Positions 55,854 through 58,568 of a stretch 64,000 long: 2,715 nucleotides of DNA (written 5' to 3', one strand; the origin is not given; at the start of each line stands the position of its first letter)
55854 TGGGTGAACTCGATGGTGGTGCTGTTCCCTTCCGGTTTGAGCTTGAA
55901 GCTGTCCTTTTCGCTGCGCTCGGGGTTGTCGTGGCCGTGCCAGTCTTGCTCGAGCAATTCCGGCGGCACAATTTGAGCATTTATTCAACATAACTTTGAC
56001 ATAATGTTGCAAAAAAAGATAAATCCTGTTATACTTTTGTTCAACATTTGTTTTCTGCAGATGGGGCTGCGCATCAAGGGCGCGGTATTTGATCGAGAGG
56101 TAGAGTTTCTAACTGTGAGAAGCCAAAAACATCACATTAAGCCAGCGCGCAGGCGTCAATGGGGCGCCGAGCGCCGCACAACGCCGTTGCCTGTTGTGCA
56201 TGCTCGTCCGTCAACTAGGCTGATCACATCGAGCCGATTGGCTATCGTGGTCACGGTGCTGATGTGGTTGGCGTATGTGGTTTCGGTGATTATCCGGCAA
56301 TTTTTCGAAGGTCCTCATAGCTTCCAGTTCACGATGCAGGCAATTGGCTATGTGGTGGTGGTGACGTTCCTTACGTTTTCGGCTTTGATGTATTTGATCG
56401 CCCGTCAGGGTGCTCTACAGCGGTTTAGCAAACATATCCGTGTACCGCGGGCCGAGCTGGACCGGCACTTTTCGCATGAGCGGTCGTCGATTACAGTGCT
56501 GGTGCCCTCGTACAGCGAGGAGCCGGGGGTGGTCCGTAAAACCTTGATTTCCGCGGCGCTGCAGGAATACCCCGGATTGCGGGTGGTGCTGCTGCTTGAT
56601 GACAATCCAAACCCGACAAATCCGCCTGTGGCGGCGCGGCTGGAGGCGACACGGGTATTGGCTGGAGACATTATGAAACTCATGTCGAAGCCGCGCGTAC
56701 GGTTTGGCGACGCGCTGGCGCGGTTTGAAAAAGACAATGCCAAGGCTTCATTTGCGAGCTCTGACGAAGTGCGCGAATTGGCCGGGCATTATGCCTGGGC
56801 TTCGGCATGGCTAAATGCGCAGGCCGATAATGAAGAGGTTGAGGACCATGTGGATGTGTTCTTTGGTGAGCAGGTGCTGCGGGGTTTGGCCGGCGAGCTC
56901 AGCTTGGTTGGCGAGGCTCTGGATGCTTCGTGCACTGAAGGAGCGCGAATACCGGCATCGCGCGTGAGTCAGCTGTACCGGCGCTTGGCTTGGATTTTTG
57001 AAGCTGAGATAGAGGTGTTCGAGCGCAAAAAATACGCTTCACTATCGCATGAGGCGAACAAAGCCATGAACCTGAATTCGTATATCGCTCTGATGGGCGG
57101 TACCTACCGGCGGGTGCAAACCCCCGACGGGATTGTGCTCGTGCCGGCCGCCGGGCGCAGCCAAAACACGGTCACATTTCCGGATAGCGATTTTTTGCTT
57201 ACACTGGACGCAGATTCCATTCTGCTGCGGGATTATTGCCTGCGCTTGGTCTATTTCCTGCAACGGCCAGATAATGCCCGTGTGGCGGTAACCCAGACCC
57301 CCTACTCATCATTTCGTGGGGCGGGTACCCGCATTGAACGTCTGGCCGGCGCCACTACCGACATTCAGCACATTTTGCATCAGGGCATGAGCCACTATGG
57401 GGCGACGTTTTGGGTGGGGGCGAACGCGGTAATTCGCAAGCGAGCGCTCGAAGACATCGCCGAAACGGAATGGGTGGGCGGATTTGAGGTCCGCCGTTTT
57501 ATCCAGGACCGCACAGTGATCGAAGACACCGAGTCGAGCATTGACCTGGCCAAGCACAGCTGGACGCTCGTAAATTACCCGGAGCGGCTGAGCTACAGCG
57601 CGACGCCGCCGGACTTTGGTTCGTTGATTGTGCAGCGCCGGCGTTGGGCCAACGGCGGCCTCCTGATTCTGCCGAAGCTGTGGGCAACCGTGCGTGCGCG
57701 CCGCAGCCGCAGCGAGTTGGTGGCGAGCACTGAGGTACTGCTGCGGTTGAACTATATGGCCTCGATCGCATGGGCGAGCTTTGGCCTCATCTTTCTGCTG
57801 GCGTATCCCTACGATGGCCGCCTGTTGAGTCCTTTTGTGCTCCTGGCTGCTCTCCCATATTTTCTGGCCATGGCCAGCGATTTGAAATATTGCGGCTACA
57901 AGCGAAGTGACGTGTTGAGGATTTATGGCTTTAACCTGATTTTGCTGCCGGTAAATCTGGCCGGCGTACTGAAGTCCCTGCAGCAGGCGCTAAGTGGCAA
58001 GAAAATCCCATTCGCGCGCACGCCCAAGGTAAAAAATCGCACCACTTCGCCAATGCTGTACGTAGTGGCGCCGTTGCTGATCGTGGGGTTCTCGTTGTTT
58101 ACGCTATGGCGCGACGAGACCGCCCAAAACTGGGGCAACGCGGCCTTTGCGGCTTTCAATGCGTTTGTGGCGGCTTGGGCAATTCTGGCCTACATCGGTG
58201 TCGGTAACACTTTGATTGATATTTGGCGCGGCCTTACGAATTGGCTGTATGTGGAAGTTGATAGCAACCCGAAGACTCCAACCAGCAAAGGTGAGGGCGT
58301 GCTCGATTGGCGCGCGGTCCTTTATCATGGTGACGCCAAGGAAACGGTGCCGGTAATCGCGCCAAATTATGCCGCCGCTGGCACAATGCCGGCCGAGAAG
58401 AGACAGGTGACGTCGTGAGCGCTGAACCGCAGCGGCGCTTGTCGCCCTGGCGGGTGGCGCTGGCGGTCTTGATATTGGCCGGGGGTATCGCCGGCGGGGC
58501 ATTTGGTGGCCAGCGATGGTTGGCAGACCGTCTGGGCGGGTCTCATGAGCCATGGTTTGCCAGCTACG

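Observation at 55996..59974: Processive GT2 synthase translationally coupled to a membrane-anchored GH18 chitinase with two chitin-binding modules: possible chitin-like polymer synthesis/trimming pair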

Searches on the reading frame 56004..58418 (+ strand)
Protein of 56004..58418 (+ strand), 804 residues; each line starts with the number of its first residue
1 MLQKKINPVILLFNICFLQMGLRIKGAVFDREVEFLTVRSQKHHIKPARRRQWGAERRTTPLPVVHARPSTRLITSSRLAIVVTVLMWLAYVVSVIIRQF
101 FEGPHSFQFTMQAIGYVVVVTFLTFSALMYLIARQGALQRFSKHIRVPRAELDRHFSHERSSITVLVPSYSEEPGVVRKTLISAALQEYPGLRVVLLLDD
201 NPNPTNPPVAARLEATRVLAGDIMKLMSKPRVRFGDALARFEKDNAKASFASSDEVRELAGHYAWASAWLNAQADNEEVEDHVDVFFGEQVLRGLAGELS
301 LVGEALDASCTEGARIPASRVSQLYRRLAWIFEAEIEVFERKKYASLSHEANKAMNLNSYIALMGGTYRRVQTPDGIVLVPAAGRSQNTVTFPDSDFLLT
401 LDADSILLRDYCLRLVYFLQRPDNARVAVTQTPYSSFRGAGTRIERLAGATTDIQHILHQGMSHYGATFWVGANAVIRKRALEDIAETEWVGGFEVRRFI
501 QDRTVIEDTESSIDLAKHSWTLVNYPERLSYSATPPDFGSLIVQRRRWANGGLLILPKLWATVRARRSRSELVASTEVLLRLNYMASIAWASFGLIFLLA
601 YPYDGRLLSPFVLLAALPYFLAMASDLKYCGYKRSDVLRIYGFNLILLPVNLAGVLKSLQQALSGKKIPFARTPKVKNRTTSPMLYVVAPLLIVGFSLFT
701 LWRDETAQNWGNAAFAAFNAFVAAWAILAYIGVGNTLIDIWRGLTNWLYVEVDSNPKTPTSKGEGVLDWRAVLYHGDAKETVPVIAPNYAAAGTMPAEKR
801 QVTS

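Call 4: search_protein_families(library=pfam, proteins=[window:56004-58418:+], max_evalue=0.01)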
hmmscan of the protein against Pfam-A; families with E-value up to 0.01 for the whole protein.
window:56004-58418:+ (804 aa): 3 families
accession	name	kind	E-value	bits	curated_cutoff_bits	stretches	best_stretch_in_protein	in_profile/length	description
PF13632.12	Glyco_trans_2_3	-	1.2e-35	123.6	27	1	399-622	3-197/198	Glycosyl transferase family group 2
PF13641.12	Glyco_tranf_2_3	-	5.8e-12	46.6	27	1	395-551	87-230/230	Glycosyltransferase like family 2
PF00535.33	Glycos_transf_2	-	1.2e-06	29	23.3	1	395-485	79-167/168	Glycosyl transferase family 2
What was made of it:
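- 56115..58418 (+): GT2 processive synthase gene, 767 aa from GTG 56115. The maximal ORF runs from ATG 56004. Pfam Glyco_trans_2_3 E 1e-35 (call 4).
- On Processive membrane GT2 polysaccharide synthases (BcsA/CesA/HAS/Chs/NodC/PgaC superfamily): Pfam Glyco_trans_2_3 scores 123.6 bits against a cut-off of 27 (call 4).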

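Call 5: search_protein_families(library=ncbifam, proteins=[window:56004-58418:+], max_evalue=0.01)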
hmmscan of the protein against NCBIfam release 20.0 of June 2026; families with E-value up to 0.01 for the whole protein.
window:56004-58418:+ (804 aa): 9 families
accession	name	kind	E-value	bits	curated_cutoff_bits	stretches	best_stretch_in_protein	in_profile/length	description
TIGR03030.1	CelA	equivalog_domain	9.9e-22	76.7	699.1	2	383-556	217-381/714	UDP-forming cellulose synthase catalytic subunit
TIGR03937.1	PgaC_IcaA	equivalog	8.9e-12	44.7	422.3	1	388-600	119-312/407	poly-beta-1,6-N-acetyl-D-glucosamine synthase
NF008558.0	PRK11498.1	equivalog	1.1e-07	30.2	992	1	383-553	341-502/872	UDP-forming cellulose synthase catalytic subunit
NF003957.0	PRK05454.1-4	equivalog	6.9e-07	28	1131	1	398-553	241-394/645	glucans biosynthesis glucosyltransferase MdoH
NF003958.0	PRK05454.2-1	equivalog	1.8e-05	23.1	419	1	397-556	206-363/704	glucans biosynthesis glucosyltransferase MdoH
TIGR04242.1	nodulat_NodC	equivalog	5e-05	22.4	550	1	135-201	22-88/395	chitooligosaccharide synthase NodC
NF003962.0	PRK05454.2-5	equivalog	0.00043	19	328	1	396-553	233-388/641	glucans biosynthesis glucosyltransferase MdoH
TIGR03469.1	HpnB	hypoth_equivalog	0.0011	18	379.25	1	119-213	3-95/386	hopene-associated glycosyltransferase HpnB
NF003956.0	PRK05454.1-3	equivalog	0.0019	16.4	864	1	396-557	232-391/718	glucans biosynthesis glucosyltransferase MdoH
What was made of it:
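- On UDP-forming cellulose synthase catalytic subunit BcsA/CelA: TIGR03030 scores 76.7 bits against 699.1, and NF008558 30.2 against 992 (call 5).
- On PNAG synthase PgaC/IcaA: TIGR03937 scores 44.7 bits against 422.3 (call 5).
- Closest known: Bacterial cellulose synthase BcsA with its endoglucanase BcsZ. Different: TIGR03030 scores 76.7 bits against a cut-off of 699 (call 5).
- Closest known: PNAG synthases PgaC/IcaA with deacetylase PgaB/IcaB. Different: TIGR03937 scores 44.7 bits against a cut-off of 422 (call 5).
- Closest known: NodC chito-oligosaccharide synthase. Different: TIGR04242 scores 22 bits against a cut-off of 550 (call 5).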

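Call 6: find_homologous_proteins(query=window:56004-58418:+)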
Query window:56004-58418:+ (804 aa): 5141 proteins with E <= 0.001 among 8000 candidates; the best 120 are listed.
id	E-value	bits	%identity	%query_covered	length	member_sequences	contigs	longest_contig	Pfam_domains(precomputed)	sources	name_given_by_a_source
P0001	0.0e+0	1814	100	100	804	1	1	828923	PF13632.13,PF13641.13,PF00535.33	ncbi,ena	-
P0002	0.0e+0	1369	78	95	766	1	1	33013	PF13632.13,PF13641.13,PF00535.33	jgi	jgi:cellulose synthase (UDP-forming)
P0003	0.0e+0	1352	77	95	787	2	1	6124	PF13632.13,PF13641.13,PF00535.33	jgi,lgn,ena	-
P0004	0.0e+0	1342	78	95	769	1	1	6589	PF13632.13,PF13641.13,PF00535.33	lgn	-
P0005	0.0e+0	1334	79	93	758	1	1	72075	PF13632.13,PF13641.13,PF00535.33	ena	-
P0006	0.0e+0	1334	76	96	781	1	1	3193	PF13632.13,PF13641.13,PF00535.33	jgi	jgi:cellulose synthase/poly-beta-1,6-N-acetylglucosamine synthase-like glycosyltransferase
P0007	0.0e+0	1332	77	93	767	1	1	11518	PF13632.13,PF13506.14,PF13641.13,PF00535.33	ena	-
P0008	0.0e+0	1331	79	92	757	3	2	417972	PF13632.13,PF13641.13,PF00535.33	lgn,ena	-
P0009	0.0e+0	1328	77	91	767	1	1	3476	PF13632.13,PF13641.13,PF00535.33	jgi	jgi:cellulose synthase (UDP-forming)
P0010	0.0e+0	1324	78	93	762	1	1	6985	PF13632.13,PF13641.13,PF00535.33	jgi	jgi:cellulose synthase (UDP-forming)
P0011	0.0e+0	1324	76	95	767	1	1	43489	PF13632.13,PF13641.13,PF00535.33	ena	-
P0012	0.0e+0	1322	76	95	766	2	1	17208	PF13632.13,PF13641.13,PF00535.33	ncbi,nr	ncbi:MAG TPA: glycosyltransferase family 2 protein [Candidatus Saccharimonadia bacterium]|nr:glycosy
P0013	0.0e+0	1320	75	95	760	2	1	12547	PF13632.13,PF13641.13,PF00535.33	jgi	jgi:cellulose synthase/poly-beta-1,6-N-acetylglucosamine synthase-like glycosyltransferase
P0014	0.0e+0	1318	77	94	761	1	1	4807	PF13632.13,PF13641.13,PF00535.33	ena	-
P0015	0.0e+0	1317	76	95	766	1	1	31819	PF13632.13,PF13641.13,PF00535.33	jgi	jgi:cellulose synthase (UDP-forming)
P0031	0.0e+0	1303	75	95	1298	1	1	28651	PF02839.20,PF13632.13,PF13641.13,PF00704.35,PF00535.33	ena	-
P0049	0.0e+0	1289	74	95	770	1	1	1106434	PF13632.13,PF13641.13,PF00535.33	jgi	jgi:cellulose synthase (UDP-forming)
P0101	0.0e+0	1269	73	94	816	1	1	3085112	PF13632.13,PF13641.13,PF00535.33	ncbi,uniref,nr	ncbi:glycosyl transferase [Reticulibacter mediterranei]|uniref:Glycosyl transferase n=1 Tax=Reticuli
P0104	0.0e+0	1268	72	94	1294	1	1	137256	PF02839.20,PF13632.13,PF13641.13,PF00704.35,PF00535.33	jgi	jgi:cellulose synthase (UDP-forming)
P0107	0.0e+0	1266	76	92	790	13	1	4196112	PF13632.13,PF13641.13,PF00535.33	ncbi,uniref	ncbi:glycosyltransferase family 2 protein [Diaminobutyricibacter sp. McL0608]|uniref:glycosyltransfe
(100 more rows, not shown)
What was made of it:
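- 56115..58418 (+): More than 5000 homologues found (call 6).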

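Call 11: find_encoding_contigs(protein=P0001, flank=10000, max_places=3)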
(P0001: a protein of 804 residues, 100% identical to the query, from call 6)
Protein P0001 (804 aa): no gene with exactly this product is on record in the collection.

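Call 12: find_related_loci(query=A1, collection=genome_contigs, flank=6000)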
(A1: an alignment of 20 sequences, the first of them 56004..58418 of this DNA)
Query A1 (804 aa) in genome_contigs; peptide patterns used: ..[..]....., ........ (x = any residue, [..] = any of these).
599 stretches matched a pattern (row limit reached: there are more); 541 encode a relative of the query (tblastn E <= 1e-3); the best 80 are kept; 80 distinct loci.
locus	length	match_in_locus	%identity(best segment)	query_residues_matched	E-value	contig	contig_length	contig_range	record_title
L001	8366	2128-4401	76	49-802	0e+0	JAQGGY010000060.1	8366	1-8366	MAG: Candidatus Saccharibacteria bacterium isolate RYN_419 scaffold_1379120, whole genome shotgun sequence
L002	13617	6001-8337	73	24-802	0e+0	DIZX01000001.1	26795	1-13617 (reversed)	MAG TPA_asm: Patescibacteria group bacterium UBA6017 UBA6017_contig_977, whole genome shotgun sequence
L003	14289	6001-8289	73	37-800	0e+0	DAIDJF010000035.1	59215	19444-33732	MAG TPA_asm: Ktedonobacterales bacterium isolate clean17 NODE_35_length_59215_cov_4.525009, whole genome shotgun sequenc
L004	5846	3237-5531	74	38-802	0e+0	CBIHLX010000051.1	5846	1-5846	MAG TPA_asm: uncultured bacterium isolate SRR17255031_binner123_Refined_24 genome assembly, contig: ERZ27337142.2071, wh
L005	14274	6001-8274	74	36-802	0e+0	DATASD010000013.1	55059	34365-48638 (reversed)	MAG TPA_asm: Candidatus Saccharimonadales bacterium isolate SMAG_U5511 k141_5798464, whole genome shotgun sequence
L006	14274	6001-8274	73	36-793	0e+0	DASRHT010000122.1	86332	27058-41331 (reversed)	MAG TPA_asm: Ktedonobacteraceae bacterium isolate SMAG_U10091 k141_1476964, whole genome shotgun sequence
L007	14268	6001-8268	73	37-793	0e+0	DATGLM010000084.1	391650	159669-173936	MAG TPA_asm: Ktedonobacteraceae bacterium isolate SMAG_U9886 k141_401954, whole genome shotgun sequence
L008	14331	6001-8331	71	9-784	0e+0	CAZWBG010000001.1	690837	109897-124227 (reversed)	MAG TPA_asm: uncultured Candidatus Saccharibacteria bacterium isolate SRP344714_co1_230 genome assembly, contig: NODE_6_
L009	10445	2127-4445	71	11-783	0e+0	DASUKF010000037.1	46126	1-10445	MAG TPA_asm: Candidatus Saccharimonadales bacterium isolate SMAG_U1507 k141_149230, whole genome shotgun sequence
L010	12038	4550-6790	74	39-786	0e+0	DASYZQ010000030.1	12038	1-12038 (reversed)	MAG TPA_asm: Candidatus Saccharimonadales bacterium isolate SMAG_U6366 k141_792337, whole genome shotgun sequence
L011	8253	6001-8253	73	8-745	0e+0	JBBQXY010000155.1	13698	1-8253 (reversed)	MAG: Ktedonobacterales bacterium isolate Co_metawrap_2139 Cmw_2139_k141_12253858_length_13698_cov_8.9976, whole genome s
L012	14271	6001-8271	73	32-794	0e+0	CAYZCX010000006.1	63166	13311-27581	MAG TPA_asm: uncultured Candidatus Saccharibacteria bacterium isolate SRP200132_co1_147 genome assembly, contig: NODE_66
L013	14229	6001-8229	72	46-786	0e+0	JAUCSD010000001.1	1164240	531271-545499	MAG: Candidatus Saccharibacteria bacterium isolate RYN_404 scaffold_239928, whole genome shotgun sequence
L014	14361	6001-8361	72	9-797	0e+0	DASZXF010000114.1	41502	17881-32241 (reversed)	MAG TPA_asm: Ktedonobacteraceae bacterium isolate SMAG_U6176 k141_58940, whole genome shotgun sequence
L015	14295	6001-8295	70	22-792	0e+0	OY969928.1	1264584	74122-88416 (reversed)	MAG: uncultured Candidatus Saccharibacteria bacterium isolate MFD04212.bin.c.13 genome assembly, chromosome: 1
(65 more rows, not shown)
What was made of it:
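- Most named carriers are monoderm lineages (call 12). Many carriers are plant- or soil-associated, for example Leifsonia including L. xyli, other Microbacteriaceae, soil Saccharibacteria and Ktedonobacteria (call 12).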

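Call 19: search_solved_structures(query=A1, max_evalue=0.01, show_alignments=3)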
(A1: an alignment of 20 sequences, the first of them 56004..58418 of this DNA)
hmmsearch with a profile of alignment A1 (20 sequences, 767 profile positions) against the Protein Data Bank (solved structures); distinct sequences matched with E-value up to 0.01: 6.
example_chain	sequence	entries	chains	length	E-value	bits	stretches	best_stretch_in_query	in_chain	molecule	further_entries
5ej1_A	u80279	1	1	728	3e-13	51.8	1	358-519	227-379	Putative cellulose synthase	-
4hg6_A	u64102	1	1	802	3.9e-13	51.4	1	358-519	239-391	Cellulose Synthase Subunit A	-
4p00_A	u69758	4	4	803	3.9e-13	51.4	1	358-519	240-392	Cellulose Synthase A subunit | Cellulose Synthase subunit A | Putative cellulose synthase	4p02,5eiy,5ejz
7lby_A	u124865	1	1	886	4.9e-06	27.9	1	295-518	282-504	Cellulose synthase catalytic subunit [UDP-forming]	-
9b8v_E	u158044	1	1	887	4.9e-06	27.9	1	295-518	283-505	Cellulose synthase catalytic subunit [UDP-forming]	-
9fmv_A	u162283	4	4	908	5.3e-06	27.8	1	295-518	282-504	Cellulose synthase catalytic subunit [UDP-forming]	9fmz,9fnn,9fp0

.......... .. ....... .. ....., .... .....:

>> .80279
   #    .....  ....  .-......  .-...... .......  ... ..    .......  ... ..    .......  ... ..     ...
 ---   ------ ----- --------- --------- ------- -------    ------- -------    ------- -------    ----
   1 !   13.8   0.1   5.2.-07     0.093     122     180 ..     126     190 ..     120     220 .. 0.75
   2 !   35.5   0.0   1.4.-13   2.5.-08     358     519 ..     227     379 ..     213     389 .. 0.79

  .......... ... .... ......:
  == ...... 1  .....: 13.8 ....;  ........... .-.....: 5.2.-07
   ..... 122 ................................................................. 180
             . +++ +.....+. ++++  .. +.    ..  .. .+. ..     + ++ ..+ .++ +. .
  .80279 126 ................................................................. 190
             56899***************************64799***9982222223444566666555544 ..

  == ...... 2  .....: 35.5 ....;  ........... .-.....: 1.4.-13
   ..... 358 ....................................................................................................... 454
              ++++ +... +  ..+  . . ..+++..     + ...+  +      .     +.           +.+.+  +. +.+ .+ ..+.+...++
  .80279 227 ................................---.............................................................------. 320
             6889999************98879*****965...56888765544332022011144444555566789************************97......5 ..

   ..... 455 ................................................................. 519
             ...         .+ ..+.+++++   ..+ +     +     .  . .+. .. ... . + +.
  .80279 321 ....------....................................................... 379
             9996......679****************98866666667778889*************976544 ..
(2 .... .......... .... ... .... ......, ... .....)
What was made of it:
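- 56598..56603 (+): DD (residues 162-163), the UDP-binding motif at the end of the first beta-alpha-beta unit of the GT-A fold. Aligns to the BcsA DDG segment (call 19).
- Only BcsA is hit in the PDB by sequence (call 19). The GT2's only sequence hits among solved structures are cellulose synthases, and its best NCBIfam hit is CelA (calls 5, 19).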
